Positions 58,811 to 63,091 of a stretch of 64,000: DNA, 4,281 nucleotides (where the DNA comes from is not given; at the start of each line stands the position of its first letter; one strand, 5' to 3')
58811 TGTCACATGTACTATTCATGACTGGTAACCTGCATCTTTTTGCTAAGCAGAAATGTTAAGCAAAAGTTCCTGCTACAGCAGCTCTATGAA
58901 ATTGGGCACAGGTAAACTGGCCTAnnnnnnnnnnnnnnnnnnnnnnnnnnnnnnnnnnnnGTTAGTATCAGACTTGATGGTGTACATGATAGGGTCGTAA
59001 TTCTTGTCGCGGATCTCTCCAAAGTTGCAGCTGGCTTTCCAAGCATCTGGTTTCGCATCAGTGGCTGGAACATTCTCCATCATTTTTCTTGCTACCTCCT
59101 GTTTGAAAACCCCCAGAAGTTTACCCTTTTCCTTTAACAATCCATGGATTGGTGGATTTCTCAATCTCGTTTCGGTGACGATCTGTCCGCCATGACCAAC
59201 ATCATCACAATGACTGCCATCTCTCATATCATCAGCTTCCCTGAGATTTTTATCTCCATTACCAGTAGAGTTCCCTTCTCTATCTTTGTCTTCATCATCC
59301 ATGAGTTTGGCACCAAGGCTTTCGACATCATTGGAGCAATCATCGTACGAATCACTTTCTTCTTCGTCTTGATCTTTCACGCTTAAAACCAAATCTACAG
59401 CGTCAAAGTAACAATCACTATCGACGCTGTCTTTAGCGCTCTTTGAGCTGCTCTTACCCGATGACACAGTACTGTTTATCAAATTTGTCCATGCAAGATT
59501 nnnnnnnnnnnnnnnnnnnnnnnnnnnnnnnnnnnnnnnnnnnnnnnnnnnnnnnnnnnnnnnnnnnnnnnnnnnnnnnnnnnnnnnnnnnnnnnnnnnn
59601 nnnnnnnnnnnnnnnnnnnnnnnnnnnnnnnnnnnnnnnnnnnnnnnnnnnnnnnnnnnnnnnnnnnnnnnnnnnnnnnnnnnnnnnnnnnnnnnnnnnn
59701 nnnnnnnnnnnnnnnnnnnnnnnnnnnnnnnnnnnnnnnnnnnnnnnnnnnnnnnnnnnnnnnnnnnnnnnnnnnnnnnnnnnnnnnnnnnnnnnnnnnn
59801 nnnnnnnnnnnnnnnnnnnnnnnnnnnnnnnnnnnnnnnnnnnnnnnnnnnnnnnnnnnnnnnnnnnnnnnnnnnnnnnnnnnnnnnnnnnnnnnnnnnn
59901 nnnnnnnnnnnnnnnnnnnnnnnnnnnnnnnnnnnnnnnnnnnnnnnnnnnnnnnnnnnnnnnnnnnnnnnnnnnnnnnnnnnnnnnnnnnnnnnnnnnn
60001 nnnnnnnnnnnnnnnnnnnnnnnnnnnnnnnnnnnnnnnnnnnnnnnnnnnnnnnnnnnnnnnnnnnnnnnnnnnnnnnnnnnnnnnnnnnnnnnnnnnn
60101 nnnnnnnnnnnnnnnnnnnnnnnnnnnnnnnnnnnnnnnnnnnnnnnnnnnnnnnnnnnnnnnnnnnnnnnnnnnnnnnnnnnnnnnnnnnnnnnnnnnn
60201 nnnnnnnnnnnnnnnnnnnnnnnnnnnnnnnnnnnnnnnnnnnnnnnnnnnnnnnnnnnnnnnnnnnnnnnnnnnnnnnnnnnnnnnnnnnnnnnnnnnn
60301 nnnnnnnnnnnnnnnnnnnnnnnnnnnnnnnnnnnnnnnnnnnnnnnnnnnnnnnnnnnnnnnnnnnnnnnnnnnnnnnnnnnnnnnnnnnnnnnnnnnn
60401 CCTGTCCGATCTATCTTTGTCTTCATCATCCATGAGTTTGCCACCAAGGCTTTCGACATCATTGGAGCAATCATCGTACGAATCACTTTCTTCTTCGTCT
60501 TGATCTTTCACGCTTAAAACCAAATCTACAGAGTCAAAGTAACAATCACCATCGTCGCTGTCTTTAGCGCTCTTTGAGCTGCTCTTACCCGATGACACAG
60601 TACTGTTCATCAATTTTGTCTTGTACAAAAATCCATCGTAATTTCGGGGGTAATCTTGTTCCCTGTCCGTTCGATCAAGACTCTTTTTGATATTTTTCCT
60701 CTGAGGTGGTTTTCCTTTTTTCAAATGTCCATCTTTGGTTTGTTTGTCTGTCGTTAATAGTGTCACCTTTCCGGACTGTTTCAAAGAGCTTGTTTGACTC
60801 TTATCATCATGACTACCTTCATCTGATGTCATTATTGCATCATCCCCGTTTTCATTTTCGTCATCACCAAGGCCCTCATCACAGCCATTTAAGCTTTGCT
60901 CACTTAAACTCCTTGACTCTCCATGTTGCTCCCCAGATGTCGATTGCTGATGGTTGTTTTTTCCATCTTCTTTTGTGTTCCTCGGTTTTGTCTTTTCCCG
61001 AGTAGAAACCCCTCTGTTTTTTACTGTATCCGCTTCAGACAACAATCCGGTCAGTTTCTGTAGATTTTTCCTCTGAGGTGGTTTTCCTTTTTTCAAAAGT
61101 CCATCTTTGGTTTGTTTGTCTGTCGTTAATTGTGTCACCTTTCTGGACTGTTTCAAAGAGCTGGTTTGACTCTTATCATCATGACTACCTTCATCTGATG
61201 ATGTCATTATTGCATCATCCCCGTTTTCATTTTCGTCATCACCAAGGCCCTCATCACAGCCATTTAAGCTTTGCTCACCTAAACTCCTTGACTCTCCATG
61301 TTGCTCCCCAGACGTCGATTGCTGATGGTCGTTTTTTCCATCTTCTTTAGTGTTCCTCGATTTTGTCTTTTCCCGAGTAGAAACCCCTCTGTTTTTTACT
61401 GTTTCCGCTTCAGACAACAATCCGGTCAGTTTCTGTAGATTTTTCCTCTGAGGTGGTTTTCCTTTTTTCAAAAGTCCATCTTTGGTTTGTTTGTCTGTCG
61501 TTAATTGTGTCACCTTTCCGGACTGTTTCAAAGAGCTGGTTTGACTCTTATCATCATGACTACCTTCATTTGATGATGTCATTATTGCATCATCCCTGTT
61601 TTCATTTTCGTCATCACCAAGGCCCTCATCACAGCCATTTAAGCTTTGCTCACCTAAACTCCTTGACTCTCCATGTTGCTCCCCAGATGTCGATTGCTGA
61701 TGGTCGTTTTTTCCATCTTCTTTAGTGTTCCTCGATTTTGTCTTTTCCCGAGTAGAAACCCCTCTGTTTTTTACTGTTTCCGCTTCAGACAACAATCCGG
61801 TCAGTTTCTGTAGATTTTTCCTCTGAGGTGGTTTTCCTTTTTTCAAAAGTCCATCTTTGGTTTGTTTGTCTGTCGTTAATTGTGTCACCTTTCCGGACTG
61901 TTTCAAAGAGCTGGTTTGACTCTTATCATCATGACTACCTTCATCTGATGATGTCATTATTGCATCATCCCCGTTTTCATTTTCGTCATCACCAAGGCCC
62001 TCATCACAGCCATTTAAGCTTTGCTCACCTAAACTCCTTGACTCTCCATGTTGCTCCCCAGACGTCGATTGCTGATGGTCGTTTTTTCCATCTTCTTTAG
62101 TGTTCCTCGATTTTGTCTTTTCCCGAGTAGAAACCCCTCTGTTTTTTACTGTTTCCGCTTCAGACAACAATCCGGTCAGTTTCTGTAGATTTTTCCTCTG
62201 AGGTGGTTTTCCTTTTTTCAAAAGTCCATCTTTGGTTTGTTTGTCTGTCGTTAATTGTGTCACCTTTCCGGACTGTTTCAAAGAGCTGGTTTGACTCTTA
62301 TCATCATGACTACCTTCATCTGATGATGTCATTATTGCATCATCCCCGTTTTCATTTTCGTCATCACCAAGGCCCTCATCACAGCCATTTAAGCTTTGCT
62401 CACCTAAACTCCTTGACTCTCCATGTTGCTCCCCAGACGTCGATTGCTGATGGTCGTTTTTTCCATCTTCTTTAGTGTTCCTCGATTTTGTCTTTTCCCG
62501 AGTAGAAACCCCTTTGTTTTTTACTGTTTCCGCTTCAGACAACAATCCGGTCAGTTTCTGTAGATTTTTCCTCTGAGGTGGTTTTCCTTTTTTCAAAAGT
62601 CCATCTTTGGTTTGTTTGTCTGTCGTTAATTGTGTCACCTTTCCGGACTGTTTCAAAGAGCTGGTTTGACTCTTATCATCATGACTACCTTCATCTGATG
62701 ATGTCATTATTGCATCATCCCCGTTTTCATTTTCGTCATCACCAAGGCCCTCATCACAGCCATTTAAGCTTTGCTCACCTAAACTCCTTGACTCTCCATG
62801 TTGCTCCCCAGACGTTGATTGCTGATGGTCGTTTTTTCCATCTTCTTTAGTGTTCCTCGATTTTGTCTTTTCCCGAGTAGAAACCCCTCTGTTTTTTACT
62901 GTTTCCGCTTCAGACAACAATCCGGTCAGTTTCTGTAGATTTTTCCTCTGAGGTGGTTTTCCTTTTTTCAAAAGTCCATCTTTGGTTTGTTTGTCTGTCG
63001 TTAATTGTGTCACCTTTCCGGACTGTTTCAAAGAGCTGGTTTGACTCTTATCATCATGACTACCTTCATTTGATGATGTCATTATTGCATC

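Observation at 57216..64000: Undescribed gene built from near-identical 125-aa tandem coding repeats with a nested second duplication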

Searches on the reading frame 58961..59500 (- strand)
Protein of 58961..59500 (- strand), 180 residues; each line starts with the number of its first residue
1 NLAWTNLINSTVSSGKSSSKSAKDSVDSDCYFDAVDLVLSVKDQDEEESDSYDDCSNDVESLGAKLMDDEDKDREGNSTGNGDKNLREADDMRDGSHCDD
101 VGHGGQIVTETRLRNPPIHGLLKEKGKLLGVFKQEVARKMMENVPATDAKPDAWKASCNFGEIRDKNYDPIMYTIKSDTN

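Call 54: predict_structure(protein=window:58961-59500:-)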
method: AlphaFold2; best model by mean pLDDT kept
length: 180 residues; sequences in the alignment: 1
mean_pLDDT: 38.5   pTM: 0.19
mean pLDDT of the five models: 38.5, 35.3, 33.0, 32.1, 29.7
residues with pLDDT >= 90: 0; 70-90: 0; 50-70: 12; < 50: 168
segments of 3 or more residues with pLDDT < 50: 1-52, 54-66, 75-83, 85-92, 94-129, 131-180
pLDDT, mean of each block of 10 residues (from residue 1): 31 39 37 30 40 47 47 49 45 38 31 39 43 47 36 31 32 33
secondary structure, 60 per line:
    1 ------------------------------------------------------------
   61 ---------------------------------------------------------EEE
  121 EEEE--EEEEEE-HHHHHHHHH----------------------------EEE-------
elements in order: E118-124 E127-132 H134-142 E171-173
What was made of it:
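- AF2 on 180 aa of the giant exon gives pLDDT 38.5 (call 54).
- Tried and rejected: AF2 of the acidic module plus the exon-1 tail gave pLDDT 38.5 (call 54).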

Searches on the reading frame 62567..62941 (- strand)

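Call 8: search_protein_families(library=pfam, max_evalue=1, proteins=[window:62567-62941:-])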
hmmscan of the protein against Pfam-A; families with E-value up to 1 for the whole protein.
seq(125 aa): 1 family
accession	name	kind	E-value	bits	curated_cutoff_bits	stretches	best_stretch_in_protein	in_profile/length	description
PF15823.10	UPF0524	-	0.19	11.5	27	1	15-90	145-216/239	UPF0524 of C3orf70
